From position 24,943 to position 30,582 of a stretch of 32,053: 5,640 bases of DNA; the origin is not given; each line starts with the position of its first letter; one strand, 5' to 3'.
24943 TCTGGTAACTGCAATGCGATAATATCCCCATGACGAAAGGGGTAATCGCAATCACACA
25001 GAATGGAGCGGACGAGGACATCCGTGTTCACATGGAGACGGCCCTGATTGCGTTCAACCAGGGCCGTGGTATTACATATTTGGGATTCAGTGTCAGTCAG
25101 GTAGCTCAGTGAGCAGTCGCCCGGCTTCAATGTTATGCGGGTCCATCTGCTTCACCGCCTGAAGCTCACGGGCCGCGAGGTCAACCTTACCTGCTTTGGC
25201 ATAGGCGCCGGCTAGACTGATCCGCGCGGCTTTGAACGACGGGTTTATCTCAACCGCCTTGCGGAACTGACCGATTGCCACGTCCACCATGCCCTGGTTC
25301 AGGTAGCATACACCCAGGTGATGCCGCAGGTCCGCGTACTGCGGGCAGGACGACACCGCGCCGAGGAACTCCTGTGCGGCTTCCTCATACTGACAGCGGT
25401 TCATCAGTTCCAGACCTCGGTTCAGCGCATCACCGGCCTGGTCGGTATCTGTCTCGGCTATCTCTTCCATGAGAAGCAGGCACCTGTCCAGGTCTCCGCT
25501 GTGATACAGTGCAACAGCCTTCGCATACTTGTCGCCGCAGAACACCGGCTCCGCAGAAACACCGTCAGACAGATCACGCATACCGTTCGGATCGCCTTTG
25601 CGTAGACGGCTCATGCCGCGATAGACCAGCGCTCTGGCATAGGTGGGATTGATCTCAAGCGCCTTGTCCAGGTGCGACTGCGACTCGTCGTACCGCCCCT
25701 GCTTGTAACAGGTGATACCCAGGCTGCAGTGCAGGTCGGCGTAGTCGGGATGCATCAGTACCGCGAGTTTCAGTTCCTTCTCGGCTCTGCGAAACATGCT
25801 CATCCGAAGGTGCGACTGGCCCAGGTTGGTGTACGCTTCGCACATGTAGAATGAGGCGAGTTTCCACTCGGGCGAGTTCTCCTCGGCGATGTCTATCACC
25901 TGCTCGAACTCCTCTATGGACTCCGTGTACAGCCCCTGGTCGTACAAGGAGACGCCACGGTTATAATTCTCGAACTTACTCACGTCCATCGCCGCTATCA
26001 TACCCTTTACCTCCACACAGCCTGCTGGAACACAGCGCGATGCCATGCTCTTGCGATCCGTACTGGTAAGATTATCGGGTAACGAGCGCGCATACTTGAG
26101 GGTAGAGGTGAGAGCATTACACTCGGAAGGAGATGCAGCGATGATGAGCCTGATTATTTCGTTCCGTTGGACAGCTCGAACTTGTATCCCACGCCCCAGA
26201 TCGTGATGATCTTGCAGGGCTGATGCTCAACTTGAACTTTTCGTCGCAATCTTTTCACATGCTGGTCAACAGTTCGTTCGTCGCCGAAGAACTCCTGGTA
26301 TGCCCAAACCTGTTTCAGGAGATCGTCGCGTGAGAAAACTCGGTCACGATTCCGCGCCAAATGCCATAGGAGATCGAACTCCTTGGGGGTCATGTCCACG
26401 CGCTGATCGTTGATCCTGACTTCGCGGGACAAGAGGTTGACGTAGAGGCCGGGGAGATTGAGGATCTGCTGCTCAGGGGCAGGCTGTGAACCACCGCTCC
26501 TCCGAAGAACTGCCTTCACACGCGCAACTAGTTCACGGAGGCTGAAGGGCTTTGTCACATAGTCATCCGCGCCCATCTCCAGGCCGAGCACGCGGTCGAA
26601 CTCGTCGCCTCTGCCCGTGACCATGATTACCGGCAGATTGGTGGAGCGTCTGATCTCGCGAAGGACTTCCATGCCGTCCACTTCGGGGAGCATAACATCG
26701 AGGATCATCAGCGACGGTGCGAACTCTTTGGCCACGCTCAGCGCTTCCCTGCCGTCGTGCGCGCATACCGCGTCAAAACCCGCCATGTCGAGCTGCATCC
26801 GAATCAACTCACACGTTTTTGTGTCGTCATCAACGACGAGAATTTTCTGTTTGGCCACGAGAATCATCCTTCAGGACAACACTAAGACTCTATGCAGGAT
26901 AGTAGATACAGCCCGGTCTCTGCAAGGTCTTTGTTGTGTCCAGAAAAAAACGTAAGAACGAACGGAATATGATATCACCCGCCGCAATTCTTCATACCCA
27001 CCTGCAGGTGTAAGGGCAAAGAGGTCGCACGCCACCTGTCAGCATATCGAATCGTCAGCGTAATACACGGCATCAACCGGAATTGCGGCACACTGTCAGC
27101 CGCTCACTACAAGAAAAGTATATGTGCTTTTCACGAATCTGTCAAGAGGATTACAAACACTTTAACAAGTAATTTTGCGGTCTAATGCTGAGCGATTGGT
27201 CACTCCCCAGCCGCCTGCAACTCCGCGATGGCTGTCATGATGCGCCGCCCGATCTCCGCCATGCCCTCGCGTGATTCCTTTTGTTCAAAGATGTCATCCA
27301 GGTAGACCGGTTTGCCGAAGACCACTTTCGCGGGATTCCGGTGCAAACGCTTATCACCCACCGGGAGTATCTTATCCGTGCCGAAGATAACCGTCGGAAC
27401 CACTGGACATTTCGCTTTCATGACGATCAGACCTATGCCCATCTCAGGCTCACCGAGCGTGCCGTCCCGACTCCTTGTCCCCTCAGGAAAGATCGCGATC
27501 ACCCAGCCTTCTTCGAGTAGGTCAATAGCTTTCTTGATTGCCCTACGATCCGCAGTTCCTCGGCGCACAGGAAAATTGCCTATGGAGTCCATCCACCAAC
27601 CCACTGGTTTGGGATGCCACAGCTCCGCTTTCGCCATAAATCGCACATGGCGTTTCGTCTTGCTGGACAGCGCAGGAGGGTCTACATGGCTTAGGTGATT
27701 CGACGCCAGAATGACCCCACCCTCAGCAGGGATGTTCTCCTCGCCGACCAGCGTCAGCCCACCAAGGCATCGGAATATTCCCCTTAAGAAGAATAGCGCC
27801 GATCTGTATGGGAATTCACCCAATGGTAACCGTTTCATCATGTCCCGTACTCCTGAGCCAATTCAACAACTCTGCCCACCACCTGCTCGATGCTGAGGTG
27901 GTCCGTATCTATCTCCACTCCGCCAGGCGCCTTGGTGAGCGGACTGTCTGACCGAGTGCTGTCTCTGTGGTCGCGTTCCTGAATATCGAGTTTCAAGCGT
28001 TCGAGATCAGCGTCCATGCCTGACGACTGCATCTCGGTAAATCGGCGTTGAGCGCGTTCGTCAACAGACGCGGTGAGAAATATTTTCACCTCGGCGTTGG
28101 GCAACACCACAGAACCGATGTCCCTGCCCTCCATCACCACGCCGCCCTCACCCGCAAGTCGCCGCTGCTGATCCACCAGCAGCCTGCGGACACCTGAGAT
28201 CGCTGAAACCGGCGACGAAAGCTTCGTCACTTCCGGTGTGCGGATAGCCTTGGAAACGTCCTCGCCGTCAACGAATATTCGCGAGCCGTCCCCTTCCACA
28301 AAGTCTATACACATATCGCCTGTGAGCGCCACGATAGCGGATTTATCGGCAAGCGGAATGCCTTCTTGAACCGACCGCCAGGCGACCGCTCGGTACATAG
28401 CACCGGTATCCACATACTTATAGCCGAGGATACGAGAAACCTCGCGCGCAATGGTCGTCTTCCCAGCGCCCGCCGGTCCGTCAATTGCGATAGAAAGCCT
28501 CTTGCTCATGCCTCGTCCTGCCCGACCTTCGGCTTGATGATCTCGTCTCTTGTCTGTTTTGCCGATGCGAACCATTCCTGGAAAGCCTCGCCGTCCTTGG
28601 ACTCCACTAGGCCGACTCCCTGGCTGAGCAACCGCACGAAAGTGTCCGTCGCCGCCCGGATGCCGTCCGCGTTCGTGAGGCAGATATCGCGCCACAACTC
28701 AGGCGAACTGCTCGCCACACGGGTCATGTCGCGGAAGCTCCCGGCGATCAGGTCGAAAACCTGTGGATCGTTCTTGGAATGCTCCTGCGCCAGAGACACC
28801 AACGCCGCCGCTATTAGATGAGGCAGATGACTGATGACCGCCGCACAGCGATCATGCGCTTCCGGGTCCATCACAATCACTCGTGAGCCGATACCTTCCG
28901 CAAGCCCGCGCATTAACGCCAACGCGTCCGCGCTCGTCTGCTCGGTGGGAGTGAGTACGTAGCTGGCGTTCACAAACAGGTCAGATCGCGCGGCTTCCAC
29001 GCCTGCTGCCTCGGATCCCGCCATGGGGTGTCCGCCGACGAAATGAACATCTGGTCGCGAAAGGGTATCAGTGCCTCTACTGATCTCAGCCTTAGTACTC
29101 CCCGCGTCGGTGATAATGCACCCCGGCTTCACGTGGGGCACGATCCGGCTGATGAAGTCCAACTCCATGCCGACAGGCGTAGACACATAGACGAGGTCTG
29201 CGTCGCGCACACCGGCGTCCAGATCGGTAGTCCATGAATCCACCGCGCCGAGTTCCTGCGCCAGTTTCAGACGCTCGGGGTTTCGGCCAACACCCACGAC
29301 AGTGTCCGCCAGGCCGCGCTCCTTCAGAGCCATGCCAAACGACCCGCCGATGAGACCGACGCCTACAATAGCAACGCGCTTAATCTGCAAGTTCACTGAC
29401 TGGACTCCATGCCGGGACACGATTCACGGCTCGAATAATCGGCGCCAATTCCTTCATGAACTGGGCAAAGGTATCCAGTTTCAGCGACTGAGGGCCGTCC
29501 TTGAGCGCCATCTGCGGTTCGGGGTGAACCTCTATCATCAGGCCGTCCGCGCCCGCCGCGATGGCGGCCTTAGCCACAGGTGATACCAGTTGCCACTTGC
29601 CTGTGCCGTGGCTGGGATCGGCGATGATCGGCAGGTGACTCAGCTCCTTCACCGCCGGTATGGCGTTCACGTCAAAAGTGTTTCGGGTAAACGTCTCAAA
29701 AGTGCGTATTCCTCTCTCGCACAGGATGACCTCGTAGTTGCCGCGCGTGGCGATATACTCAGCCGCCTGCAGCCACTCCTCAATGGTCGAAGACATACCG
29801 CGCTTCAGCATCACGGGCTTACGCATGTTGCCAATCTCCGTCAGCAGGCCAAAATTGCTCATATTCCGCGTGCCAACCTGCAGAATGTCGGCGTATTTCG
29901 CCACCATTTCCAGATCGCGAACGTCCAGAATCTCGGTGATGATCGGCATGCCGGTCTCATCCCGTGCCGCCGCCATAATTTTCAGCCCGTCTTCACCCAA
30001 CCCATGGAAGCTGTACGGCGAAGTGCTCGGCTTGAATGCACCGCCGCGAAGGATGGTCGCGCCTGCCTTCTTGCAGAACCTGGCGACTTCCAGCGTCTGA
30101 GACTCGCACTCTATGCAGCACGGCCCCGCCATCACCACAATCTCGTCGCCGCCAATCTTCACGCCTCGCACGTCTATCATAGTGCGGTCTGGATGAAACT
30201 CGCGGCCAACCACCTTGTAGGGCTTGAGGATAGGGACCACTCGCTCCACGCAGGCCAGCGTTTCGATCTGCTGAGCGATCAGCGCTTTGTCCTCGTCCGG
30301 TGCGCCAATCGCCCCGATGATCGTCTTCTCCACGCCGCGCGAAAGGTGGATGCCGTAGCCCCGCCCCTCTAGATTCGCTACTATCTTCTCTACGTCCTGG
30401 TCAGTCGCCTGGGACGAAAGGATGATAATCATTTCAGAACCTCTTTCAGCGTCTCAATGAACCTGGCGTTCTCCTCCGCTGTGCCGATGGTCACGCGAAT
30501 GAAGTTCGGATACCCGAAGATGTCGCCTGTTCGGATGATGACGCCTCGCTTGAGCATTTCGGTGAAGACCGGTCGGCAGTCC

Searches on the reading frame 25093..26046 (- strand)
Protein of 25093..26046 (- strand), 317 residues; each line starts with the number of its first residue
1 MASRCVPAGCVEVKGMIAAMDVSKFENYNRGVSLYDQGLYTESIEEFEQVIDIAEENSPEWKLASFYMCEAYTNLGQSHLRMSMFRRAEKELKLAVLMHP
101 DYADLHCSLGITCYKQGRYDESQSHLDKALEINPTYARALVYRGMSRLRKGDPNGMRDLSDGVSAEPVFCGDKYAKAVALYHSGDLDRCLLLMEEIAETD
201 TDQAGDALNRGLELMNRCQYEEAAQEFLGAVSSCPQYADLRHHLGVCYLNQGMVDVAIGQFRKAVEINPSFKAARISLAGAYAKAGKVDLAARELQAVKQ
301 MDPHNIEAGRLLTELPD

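Call 45: search_protein_families(library=pfam, proteins=[window:25093-26046:-], max_evalue=0.001)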
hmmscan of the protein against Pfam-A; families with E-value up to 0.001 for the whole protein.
window:25093-26046:- (317 aa): 20 families
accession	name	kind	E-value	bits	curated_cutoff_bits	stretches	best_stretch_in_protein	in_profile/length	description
PF07719.23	TPR_2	-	9.6e-35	116.3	27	2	103-136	1-34/34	Tetratricopeptide repeat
PF00515.34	TPR_1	-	1.1e-27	95.1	27.8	2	103-136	1-34/34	Tetratricopeptide repeat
PF13432.12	TPR_16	-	1.5e-22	80.1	32.7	3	74-136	2-64/65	Tetratricopeptide repeat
PF13181.12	TPR_8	-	1.2e-20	72.3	25.7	1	103-135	1-33/34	Tetratricopeptide repeat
PF13414.12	TPR_11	-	1.7e-20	72.9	26.8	2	113-148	4-39/42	TPR repeat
PF14559.12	TPR_19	-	1.6e-19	70.4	25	2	251-315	4-68/68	Tetratricopeptide repeat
PF13431.12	TPR_17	-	3.4e-19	67.9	24.4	0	126-154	2-30/34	Tetratricopeptide repeat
PF13424.12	TPR_12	-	3.4e-17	62.8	30.1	3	68-132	2-74/77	Tetratricopeptide repeat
PF13428.12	TPR_14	-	9.5e-17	60.3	23.5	0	109-142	7-40/44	Tetratricopeptide repeat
PF13174.12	TPR_6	-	1.2e-11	44.9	26.3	0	243-269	5-31/33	Tetratricopeptide repeat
PF13371.12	TPR_9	-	8.4e-10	39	35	0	76-139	2-65/73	Tetratricopeptide repeat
PF12895.13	ANAPC3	-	8.3e-08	32.9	27.2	0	239-296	24-80/82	Anaphase-promoting complex, cyclosome, subunit 3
PF13176.12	TPR_7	-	9.8e-08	32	27.9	0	109-134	5-30/36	Tetratricopeptide repeat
PF24575.1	TPR_Slam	-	2.2e-07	31.7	35.2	0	248-288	57-97/104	Surface lipoprotein assembly modifier, N-terminal TPR repeats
PF13374.12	TPR_10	-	5.4e-07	29.9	27.5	0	29-56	7-34/42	Tetratricopeptide repeat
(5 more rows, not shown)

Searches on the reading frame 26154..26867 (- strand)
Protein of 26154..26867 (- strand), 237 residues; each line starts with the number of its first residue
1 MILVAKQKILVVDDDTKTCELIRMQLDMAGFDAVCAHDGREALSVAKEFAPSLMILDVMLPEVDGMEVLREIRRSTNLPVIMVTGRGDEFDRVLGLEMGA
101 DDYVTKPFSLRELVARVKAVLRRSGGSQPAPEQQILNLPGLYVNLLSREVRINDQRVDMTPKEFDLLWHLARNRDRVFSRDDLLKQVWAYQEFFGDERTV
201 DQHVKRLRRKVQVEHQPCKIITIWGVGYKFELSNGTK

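Call 45: search_protein_families(library=pfam, proteins=[window:26154-26867:-], max_evalue=0.001)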
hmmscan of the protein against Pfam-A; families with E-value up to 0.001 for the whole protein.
window:26154-26867:- (237 aa): 2 families
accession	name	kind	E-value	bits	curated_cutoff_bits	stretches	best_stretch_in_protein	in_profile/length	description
PF00072.30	Response_reg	-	2.5e-29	102.1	30.2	1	9-118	1-111/111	Response regulator receiver domain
PF00486.34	Trans_reg_C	-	1.3e-26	92.9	26.2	1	155-230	2-77/77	Transcriptional regulatory protein, C terminal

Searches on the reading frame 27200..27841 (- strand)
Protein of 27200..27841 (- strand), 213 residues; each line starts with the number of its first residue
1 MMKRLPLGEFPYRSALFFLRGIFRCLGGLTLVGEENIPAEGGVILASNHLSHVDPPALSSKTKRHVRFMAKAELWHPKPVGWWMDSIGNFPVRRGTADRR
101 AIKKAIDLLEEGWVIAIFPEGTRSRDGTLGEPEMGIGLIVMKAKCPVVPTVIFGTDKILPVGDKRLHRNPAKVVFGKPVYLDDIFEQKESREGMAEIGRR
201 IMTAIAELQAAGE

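Call 45: search_protein_families(library=pfam, proteins=[window:27200-27841:-], max_evalue=0.001)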
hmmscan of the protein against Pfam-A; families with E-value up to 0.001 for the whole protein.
window:27200-27841:- (213 aa): 1 family
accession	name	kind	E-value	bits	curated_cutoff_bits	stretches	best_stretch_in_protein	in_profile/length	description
PF01553.26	Acyltransferase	-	1.6e-28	99.5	23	1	30-152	3-131/132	Acyltransferase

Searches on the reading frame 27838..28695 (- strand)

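Call 45: search_protein_families(library=pfam, proteins=[window:27838-28695:-], max_evalue=0.001)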
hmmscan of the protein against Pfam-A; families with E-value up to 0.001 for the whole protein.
window:27838-28695:- (285 aa): 5 families
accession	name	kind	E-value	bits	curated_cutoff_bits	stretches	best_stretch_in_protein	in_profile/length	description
PF02224.24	Cytidylate_kin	-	6e-72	242.2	26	1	69-281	1-210/211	Cytidylate kinase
PF13189.12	Cytidylate_kin2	-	1.1e-10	42.4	28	1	69-244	2-151/176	Cytidylate kinase-like family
PF13238.12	AAA_18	-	1e-07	32.9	29.4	1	69-218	1-108/128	AAA domain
PF13207.12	AAA_17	-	3.2e-06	27.9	27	1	73-107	2-36/136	AAA domain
PF01202.28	SKI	-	8.2e-05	23.2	22.1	0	76-110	2-36/159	Shikimate kinase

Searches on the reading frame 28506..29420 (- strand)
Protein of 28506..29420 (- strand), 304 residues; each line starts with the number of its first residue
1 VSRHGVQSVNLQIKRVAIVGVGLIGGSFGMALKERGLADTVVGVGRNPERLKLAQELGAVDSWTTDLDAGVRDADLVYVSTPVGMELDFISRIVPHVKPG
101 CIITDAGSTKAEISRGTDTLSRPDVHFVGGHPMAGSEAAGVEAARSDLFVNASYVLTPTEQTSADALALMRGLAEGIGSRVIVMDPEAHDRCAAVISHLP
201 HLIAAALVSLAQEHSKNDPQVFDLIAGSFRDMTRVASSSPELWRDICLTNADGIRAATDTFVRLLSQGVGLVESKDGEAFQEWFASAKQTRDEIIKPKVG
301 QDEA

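Call 45: search_protein_families(library=pfam, proteins=[window:28506-29420:-], max_evalue=0.001)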
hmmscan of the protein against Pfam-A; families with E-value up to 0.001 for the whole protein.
window:28506-29420:- (304 aa): 6 families
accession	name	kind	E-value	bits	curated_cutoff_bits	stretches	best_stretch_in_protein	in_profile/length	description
PF02153.23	PDH_N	-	1.8e-39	135.1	26.5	1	28-183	1-154/154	Prephenate dehydrogenase, nucleotide-binding domain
PF20463.3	PDH_C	-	2.8e-27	95.4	22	1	185-285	1-101/102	Prephenate dehydrogenase, dimerization domain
PF03807.23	F420_oxidored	-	4.9e-05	24.3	21.6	1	15-101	1-86/94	NADP oxidoreductase coenzyme F420-dependent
PF03446.21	NAD_binding_2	-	0.00032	21.2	21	1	16-138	2-124/161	NAD binding domain of 6-phosphogluconate dehydrogenase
PF07991.19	KARI_N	-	0.00033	20.7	20.6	1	11-102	2-90/165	Acetohydroxy acid isomeroreductase, NADPH-binding domain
PF02254.24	TrkA_N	-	0.00091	20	23.8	0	16-84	1-73/116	TrkA-N domain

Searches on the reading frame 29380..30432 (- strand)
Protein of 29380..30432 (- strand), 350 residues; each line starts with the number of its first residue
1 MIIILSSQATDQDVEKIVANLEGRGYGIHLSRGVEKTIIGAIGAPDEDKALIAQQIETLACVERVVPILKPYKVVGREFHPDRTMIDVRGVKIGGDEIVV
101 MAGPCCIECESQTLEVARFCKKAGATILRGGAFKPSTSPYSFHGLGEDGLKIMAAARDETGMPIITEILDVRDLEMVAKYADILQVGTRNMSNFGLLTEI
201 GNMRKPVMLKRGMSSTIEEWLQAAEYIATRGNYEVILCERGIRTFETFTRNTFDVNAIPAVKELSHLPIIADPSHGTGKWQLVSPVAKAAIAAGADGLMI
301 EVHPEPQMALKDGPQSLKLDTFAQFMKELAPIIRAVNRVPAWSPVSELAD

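Call 45: search_protein_families(library=pfam, proteins=[window:29380-30432:-], max_evalue=0.001)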
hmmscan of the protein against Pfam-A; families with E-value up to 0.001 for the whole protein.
window:29380-30432:- (350 aa): 3 families
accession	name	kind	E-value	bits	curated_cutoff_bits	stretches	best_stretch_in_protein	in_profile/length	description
PF00793.26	DAHP_synth_1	-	5e-79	265.4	25.5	1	87-332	5-267/270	DAHP synthetase I family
PF18152.6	DAHP_snth_FXD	-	1.2e-20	73.5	27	1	1-70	1-67/67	DAHP synthase ferredoxin-like domain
PF03102.20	NeuB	-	6.5e-07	29.5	22.1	1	145-332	53-232/241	NeuB family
